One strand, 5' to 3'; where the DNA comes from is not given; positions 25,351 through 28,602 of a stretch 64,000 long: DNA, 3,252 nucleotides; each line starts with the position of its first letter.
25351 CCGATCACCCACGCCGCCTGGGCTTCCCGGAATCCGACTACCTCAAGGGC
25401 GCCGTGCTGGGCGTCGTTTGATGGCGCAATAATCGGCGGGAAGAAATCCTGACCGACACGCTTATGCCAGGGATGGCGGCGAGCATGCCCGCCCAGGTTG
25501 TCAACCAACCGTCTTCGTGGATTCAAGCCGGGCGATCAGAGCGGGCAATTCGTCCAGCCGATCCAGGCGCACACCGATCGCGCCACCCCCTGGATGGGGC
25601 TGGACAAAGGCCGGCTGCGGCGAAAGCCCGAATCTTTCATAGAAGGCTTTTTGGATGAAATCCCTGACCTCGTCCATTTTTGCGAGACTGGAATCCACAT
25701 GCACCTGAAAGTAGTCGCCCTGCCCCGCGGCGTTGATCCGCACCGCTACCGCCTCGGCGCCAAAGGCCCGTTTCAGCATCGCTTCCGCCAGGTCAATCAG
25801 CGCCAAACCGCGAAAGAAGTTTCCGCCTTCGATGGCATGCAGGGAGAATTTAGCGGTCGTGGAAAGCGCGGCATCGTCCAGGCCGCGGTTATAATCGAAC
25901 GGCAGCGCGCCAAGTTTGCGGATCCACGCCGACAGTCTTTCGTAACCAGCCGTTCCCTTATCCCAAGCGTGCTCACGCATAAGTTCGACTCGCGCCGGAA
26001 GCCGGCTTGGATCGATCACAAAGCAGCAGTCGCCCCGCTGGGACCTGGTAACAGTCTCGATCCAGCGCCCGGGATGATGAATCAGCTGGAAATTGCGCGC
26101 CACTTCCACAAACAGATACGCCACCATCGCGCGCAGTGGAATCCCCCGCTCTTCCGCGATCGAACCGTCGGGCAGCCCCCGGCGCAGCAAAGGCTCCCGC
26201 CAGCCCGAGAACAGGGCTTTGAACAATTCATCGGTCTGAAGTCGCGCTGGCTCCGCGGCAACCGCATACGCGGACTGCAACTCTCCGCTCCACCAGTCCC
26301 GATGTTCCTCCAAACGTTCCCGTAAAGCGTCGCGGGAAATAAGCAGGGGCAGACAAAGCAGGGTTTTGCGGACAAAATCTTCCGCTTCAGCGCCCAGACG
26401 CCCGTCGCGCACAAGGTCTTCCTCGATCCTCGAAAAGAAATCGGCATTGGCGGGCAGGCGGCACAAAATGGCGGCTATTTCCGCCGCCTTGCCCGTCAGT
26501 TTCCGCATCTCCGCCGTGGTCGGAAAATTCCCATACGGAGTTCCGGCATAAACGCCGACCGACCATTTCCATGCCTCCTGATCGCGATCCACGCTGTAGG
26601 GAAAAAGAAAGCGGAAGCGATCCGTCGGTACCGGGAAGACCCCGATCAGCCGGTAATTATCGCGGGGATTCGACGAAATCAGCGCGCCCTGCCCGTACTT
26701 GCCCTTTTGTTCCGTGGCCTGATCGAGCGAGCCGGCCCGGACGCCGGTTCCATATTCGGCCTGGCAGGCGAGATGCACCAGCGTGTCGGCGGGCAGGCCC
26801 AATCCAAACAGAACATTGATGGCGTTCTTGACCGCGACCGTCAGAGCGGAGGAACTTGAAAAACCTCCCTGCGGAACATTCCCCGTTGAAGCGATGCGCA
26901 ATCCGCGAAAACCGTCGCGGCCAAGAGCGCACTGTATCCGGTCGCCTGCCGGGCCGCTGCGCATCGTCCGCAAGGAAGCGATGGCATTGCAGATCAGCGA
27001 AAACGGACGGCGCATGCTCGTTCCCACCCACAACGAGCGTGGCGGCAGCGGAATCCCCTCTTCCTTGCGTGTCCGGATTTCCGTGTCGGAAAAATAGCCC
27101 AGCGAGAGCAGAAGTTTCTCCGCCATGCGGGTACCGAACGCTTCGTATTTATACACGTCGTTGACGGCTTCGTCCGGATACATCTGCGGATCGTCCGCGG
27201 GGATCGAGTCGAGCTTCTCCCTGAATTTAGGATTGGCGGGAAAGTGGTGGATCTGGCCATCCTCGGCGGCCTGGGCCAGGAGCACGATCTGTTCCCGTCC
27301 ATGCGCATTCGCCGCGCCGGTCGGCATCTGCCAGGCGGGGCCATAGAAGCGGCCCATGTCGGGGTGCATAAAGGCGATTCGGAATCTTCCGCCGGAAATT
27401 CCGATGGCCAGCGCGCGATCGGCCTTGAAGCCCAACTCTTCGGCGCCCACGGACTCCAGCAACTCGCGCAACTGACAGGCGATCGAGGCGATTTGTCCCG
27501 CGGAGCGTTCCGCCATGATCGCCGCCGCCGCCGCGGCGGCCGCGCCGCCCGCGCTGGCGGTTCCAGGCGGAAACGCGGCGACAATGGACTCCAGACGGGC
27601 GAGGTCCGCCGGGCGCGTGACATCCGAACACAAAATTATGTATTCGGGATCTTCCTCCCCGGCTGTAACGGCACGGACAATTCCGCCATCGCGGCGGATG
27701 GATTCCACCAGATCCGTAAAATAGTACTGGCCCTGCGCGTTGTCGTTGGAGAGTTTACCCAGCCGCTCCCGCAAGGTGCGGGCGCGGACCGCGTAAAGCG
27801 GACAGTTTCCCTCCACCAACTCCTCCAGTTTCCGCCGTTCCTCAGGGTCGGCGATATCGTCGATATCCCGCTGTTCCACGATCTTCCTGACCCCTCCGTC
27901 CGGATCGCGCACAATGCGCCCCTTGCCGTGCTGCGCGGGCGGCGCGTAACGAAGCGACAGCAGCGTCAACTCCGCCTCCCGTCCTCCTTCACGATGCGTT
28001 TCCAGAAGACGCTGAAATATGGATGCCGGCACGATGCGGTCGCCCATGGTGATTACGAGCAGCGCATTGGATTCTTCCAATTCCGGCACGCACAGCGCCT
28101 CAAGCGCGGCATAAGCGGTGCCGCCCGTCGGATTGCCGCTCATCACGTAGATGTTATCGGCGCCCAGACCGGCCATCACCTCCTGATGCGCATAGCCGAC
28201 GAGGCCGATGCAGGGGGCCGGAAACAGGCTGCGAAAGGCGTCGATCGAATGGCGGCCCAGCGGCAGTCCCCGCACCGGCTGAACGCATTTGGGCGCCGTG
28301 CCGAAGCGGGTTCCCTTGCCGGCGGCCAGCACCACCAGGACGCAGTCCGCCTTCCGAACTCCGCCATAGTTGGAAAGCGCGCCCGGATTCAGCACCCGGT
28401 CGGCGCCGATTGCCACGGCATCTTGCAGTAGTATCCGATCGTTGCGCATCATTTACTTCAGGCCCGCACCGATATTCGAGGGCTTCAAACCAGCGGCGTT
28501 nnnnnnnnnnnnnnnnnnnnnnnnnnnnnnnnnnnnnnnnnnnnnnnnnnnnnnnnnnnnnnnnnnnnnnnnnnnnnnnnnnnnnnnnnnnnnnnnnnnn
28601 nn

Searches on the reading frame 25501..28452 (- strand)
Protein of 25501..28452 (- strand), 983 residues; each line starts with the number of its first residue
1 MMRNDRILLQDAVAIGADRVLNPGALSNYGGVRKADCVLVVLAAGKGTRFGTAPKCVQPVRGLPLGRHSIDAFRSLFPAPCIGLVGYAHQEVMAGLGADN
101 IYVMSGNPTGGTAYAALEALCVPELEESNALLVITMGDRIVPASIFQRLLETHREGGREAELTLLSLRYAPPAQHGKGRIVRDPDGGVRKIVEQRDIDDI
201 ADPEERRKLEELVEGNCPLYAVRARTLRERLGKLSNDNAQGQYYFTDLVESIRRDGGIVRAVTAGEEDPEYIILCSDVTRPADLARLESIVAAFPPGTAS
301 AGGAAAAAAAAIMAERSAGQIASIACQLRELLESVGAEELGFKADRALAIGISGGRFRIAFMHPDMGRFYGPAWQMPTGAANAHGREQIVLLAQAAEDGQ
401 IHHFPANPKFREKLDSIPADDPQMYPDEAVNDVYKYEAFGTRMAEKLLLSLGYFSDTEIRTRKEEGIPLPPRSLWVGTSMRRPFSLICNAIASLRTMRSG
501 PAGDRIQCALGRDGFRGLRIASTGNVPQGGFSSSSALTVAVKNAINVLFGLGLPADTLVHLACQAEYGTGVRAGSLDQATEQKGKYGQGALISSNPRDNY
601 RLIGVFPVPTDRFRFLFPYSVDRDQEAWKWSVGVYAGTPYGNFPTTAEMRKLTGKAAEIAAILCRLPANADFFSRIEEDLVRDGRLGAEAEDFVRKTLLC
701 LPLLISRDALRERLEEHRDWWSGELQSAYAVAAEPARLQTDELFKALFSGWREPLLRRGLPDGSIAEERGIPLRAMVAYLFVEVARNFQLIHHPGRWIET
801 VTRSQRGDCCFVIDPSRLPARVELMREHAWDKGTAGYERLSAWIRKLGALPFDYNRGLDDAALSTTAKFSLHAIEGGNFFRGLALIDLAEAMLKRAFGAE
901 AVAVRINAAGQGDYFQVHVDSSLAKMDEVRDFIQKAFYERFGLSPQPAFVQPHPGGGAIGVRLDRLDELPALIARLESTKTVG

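Call 53: search_protein_families(library=pfam, proteins=[window:25501-28452:-], max_evalue=0.001)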
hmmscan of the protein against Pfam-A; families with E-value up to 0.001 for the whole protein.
window:25501-28452:- (983 aa): 2 families
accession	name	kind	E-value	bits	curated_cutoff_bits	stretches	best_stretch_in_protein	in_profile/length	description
PF00288.32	GHMP_kinases_N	-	3.2e-11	43.7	22.3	1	511-579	15-81/87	GHMP kinases N terminal domain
PF12804.13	NTP_transf_3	-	1.5e-10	41.9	27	1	40-158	2-116/160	MobA-like NTP transferase domain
